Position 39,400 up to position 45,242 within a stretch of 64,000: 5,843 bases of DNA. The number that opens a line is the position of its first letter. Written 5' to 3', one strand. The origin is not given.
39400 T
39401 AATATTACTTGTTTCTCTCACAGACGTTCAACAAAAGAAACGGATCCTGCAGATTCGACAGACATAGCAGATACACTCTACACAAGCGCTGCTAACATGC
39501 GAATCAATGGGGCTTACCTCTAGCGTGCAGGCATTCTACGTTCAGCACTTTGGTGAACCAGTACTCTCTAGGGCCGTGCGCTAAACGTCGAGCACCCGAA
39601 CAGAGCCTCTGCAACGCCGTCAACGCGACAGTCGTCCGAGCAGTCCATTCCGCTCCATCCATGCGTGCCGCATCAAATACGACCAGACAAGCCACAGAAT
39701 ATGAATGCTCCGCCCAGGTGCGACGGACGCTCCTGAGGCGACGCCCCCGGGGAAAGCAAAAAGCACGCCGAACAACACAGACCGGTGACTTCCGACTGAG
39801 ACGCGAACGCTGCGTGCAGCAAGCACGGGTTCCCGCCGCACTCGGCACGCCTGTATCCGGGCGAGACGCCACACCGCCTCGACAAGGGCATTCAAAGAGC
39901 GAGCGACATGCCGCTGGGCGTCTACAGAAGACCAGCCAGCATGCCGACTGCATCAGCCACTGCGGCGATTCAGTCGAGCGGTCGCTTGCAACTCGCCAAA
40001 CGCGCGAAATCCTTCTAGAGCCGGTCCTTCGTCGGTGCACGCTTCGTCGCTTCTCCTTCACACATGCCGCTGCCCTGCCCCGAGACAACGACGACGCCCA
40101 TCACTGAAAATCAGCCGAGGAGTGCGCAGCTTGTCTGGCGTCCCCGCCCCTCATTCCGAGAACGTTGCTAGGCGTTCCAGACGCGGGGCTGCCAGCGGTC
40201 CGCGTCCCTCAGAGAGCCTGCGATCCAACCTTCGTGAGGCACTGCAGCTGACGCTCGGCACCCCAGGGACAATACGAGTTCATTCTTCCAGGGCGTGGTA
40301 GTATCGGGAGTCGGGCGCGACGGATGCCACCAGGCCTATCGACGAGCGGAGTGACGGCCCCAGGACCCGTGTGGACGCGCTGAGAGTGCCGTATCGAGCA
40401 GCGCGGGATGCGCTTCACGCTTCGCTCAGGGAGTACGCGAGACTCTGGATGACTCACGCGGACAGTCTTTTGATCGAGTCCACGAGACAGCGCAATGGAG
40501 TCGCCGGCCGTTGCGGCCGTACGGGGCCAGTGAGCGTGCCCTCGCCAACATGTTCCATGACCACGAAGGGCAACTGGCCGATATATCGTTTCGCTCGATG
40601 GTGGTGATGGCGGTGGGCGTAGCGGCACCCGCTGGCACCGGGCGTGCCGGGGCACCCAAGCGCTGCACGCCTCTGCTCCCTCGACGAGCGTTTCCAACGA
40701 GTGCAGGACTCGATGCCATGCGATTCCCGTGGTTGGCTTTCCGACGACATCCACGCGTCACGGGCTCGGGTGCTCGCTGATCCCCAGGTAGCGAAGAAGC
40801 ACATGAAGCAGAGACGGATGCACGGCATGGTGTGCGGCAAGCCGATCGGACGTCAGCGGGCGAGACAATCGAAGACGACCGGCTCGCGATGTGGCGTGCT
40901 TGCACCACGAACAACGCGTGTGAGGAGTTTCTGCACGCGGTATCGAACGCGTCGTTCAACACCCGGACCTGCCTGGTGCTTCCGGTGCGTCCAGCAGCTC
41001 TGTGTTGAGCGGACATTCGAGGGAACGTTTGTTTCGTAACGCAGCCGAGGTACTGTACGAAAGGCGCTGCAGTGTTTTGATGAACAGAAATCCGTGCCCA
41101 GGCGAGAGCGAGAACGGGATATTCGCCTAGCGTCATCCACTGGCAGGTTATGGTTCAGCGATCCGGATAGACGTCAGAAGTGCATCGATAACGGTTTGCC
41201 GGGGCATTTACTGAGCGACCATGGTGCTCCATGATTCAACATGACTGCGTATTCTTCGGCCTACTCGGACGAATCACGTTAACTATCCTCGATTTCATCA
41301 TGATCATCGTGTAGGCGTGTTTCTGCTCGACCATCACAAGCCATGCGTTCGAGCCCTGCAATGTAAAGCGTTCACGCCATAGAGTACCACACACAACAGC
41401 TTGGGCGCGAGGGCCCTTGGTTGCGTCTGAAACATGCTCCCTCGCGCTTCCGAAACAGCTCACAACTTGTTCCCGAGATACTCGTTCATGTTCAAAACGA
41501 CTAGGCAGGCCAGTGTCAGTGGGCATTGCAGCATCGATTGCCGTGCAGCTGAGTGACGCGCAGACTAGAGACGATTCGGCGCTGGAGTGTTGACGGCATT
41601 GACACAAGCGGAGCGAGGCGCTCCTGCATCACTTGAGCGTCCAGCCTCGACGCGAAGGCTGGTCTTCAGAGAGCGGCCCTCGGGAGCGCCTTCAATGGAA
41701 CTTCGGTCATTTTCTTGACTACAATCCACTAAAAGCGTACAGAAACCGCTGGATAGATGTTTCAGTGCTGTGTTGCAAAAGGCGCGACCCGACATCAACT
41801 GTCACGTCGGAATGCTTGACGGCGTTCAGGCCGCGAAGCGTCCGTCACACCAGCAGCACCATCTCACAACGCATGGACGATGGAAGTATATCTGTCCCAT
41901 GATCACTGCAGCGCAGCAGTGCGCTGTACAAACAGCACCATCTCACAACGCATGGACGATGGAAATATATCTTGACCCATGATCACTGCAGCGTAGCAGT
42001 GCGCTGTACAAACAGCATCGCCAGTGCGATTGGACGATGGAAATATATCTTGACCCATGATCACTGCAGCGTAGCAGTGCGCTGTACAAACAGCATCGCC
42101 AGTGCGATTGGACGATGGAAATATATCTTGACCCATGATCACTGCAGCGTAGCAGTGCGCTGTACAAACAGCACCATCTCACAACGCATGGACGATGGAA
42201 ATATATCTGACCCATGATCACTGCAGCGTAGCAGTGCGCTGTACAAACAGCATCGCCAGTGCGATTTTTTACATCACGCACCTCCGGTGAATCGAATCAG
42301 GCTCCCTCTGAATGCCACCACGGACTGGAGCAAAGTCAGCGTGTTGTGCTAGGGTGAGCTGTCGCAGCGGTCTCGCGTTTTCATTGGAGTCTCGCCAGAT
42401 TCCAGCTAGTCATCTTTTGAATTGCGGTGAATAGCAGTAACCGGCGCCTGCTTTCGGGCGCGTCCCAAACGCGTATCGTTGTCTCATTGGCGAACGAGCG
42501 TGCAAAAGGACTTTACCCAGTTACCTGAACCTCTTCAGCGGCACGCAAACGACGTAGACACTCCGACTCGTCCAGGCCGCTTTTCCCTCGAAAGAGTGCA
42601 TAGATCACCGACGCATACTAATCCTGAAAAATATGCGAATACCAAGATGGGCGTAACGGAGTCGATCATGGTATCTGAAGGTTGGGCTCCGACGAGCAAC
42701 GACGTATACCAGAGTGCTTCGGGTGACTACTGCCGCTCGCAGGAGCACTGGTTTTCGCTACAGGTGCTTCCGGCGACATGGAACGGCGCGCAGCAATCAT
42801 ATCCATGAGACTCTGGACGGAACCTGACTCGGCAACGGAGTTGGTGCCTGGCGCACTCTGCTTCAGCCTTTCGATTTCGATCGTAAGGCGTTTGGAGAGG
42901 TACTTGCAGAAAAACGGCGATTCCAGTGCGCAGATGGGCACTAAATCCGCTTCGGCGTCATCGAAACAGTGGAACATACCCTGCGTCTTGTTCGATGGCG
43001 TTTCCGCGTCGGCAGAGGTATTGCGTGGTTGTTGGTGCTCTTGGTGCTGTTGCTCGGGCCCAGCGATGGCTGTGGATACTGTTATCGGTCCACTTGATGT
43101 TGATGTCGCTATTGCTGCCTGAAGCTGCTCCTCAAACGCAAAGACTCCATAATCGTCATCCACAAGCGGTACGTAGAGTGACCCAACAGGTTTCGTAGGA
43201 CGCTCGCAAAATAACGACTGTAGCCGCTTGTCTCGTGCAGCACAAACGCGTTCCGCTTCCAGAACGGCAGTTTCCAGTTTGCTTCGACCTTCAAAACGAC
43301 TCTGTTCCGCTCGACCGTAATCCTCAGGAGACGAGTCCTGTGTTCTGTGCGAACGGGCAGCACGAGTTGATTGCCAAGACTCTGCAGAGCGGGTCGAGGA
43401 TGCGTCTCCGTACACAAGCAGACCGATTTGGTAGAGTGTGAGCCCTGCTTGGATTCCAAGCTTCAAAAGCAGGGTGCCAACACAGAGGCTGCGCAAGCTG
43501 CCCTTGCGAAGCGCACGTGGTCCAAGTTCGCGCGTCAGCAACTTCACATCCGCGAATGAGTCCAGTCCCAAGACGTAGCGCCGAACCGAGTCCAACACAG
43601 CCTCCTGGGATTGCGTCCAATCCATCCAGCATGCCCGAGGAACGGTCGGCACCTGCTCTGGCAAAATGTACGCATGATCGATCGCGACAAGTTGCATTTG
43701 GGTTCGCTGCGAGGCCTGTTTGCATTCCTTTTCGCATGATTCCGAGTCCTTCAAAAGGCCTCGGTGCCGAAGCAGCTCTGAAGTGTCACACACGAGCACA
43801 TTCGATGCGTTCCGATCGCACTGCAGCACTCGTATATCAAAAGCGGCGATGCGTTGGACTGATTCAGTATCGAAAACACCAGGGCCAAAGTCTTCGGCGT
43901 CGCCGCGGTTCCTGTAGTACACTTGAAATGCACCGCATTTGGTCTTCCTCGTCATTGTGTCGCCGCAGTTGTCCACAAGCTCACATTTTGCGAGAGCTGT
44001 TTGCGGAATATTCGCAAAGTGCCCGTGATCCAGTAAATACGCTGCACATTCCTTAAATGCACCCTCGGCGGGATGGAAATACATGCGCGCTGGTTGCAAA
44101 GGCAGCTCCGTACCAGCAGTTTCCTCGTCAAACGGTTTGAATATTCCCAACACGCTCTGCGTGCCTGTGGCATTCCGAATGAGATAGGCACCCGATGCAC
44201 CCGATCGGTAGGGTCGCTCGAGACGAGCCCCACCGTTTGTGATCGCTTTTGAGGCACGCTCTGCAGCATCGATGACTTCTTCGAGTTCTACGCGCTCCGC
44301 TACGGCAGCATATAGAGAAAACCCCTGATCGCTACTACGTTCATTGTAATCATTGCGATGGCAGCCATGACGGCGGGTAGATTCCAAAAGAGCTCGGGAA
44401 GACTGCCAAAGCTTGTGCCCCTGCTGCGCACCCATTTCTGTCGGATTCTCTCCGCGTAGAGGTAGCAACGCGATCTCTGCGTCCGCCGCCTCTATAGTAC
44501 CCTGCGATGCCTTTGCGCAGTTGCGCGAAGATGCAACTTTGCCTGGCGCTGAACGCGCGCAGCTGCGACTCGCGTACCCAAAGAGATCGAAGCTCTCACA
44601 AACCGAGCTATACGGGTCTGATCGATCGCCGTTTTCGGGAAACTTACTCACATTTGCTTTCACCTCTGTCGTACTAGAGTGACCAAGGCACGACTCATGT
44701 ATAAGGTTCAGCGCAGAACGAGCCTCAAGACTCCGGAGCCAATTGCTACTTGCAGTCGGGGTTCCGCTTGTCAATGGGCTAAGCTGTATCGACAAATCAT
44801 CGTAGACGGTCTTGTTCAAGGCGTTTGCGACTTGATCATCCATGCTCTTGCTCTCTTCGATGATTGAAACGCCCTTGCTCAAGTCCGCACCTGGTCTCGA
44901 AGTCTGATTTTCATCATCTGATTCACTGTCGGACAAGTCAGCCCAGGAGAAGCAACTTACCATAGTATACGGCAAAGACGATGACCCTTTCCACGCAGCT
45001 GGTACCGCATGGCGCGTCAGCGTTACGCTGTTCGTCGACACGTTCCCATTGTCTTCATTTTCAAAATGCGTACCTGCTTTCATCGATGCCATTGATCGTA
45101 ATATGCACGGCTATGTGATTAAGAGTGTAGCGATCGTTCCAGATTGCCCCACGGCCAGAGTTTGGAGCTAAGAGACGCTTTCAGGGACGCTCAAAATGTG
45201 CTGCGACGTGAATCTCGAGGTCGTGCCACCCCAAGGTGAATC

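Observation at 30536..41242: Two near-identical 1.9 kb direct repeats bracket a 6.9 kb block of four host genes.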

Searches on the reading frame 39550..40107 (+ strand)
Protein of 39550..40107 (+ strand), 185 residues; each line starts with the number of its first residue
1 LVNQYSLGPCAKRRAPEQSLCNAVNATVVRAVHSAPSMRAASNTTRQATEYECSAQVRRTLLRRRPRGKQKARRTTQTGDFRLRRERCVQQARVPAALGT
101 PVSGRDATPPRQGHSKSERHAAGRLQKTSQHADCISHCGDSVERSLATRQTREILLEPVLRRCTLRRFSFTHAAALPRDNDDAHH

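Call 63: search_protein_representatives(protein=window:39550-40107:+)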
Query: 185 residues. Proteins with E-value up to 0.001 (for the whole library): 1; up to 1e-10: 1; up to 1e-30: 1. The best 1 are listed.
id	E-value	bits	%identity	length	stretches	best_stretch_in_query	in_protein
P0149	4.0e-64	232.2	94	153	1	2-120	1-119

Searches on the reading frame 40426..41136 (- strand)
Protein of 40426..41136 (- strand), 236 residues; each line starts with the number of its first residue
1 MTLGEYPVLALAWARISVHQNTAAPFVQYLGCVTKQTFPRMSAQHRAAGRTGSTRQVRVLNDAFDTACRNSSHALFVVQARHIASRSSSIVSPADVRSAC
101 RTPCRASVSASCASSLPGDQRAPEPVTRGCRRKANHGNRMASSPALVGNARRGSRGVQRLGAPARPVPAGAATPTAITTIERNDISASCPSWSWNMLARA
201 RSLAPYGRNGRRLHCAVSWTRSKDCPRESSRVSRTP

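Call 12: search_protein_families(library=pfam, proteins=[window:40426-41136:-], max_evalue=0.01)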
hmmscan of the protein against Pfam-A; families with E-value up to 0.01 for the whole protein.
window:40426-41136:- (236 aa): 0 families

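Call 23: find_encoding_contigs(protein=window:40426-41136:-, flank=10000, max_places=10)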
Protein window:40426-41136:- (236 aa): no gene with exactly this product is on record in the collection.

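Call 33: find_homologous_proteins(query=window:40426-41136:-, max_evalue=0.001)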
Query window:40426-41136:- (236 aa): 1 proteins with E <= 0.001 among 2644 candidates.
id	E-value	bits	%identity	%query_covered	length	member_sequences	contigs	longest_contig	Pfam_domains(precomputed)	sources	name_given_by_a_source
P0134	4.9e-147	506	98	100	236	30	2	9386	-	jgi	-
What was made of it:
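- The 236-aa and 185-aa repeat ORFs hit only their own clusters in 5.8 billion proteins and 1.84 billion representatives (calls 33, 63). Its ORFs have no homologues outside their own clusters (calls 33, 63).
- Tried and rejected: Protein searches with the 236-aa and 185-aa ORFs returned only their own clusters (calls 33, 63).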

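Call 34: find_encoding_contigs(protein=P0134, flank=10000, max_places=10)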
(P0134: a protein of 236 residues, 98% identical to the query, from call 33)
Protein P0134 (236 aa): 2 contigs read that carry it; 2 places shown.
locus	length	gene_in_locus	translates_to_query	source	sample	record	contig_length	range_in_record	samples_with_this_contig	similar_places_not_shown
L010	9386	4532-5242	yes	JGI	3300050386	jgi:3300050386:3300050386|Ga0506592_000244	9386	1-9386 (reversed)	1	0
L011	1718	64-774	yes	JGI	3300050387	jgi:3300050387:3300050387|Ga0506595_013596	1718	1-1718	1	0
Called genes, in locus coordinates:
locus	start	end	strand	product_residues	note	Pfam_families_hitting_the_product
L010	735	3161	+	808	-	PF00454:PI3_PI4_kinase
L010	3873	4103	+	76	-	-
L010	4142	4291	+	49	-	-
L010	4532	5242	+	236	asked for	-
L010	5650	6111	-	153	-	-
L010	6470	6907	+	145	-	-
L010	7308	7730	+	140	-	-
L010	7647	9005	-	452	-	PF00153:Mito_carr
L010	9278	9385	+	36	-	?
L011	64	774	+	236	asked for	-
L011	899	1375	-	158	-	-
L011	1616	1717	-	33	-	?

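Call 35: list_cluster_members(proteins=[P0134])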
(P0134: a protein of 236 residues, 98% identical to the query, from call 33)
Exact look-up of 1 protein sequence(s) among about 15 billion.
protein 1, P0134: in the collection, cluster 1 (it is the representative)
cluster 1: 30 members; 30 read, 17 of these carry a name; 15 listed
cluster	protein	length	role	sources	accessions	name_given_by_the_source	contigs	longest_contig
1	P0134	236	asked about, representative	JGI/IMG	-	-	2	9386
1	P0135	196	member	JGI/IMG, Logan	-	hypothetical protein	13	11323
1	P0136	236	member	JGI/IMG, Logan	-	hypothetical protein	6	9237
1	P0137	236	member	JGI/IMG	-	hypothetical protein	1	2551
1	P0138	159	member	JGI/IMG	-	hypothetical protein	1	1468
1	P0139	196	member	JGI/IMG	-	hypothetical protein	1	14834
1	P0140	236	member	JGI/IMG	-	hypothetical protein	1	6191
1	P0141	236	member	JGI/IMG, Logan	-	hypothetical protein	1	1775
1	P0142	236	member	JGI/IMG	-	hypothetical protein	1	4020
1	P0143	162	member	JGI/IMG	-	hypothetical protein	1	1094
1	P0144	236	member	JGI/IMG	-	hypothetical protein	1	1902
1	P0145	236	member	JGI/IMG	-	hypothetical protein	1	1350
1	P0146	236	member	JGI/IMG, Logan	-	hypothetical protein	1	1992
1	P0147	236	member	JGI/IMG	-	hypothetical protein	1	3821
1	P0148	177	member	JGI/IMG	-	hypothetical protein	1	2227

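Call 66: find_encoding_contigs(protein=P0135, flank=6000, max_places=10)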
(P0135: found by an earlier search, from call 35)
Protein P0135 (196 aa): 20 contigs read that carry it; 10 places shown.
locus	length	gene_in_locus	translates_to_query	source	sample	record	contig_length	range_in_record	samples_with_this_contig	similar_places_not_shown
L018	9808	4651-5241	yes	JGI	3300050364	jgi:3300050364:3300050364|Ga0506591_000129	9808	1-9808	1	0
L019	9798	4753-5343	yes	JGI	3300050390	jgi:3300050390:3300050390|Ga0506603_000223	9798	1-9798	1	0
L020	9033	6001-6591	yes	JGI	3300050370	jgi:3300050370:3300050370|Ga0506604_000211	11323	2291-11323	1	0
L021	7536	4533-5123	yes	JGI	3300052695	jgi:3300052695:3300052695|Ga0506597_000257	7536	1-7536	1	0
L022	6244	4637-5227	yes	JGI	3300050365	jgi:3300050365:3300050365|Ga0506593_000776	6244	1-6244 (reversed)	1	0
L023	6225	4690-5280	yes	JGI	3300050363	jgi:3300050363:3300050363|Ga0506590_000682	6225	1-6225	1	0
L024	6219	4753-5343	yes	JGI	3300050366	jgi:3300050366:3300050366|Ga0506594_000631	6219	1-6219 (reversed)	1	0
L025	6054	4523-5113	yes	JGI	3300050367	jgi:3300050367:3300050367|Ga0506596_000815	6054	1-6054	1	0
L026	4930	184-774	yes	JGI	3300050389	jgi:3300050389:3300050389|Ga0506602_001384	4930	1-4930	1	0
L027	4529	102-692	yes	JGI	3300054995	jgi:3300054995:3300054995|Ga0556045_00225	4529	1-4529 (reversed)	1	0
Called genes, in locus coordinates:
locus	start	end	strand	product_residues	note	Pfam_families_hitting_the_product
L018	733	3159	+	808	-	PF00454:PI3_PI4_kinase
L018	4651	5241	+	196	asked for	-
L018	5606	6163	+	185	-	-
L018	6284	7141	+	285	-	-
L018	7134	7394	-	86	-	-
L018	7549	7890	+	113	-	PF00076:RRM_1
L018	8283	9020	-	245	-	PF02037:SAP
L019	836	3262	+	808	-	PF00454:PI3_PI4_kinase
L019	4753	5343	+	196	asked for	-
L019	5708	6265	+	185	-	-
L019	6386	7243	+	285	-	-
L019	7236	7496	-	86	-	-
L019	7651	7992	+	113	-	PF00076:RRM_1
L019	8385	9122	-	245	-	PF02037:SAP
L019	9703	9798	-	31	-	?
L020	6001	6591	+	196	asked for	-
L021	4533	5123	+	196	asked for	-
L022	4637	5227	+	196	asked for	-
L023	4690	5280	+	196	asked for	-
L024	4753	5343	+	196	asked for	-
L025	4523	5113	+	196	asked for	-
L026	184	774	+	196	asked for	-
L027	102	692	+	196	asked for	-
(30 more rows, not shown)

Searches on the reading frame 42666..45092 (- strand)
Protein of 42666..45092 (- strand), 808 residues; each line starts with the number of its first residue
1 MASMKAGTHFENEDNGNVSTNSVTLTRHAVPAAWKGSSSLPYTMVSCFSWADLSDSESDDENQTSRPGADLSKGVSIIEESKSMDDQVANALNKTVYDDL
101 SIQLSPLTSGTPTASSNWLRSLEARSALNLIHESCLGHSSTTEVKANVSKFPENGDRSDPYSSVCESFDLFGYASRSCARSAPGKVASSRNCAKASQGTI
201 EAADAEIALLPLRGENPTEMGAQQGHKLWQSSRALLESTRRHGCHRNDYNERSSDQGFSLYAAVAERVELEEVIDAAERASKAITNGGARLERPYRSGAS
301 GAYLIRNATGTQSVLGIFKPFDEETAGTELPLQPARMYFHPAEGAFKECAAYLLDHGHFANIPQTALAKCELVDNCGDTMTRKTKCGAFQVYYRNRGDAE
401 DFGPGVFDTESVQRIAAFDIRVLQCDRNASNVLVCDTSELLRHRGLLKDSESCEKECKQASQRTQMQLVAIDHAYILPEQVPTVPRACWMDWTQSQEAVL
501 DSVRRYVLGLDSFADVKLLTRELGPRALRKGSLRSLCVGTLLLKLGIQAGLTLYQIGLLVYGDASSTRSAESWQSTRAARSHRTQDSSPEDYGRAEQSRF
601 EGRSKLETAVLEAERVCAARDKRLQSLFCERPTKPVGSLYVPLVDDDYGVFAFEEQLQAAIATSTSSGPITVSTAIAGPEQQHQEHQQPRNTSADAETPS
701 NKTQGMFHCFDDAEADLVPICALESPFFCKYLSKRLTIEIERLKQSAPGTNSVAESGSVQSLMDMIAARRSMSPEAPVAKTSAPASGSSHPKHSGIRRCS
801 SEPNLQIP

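Call 12: search_protein_families(library=pfam, proteins=[window:42666-45092:-], max_evalue=0.01)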
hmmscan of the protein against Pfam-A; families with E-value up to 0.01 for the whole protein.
window:42666-45092:- (808 aa): 1 family
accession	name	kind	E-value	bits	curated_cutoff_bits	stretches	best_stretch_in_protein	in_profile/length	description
PF00454.33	PI3_PI4_kinase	-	4.8e-14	53.3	27.1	1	310-554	13-239/241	Phosphatidylinositol 3- and 4-kinase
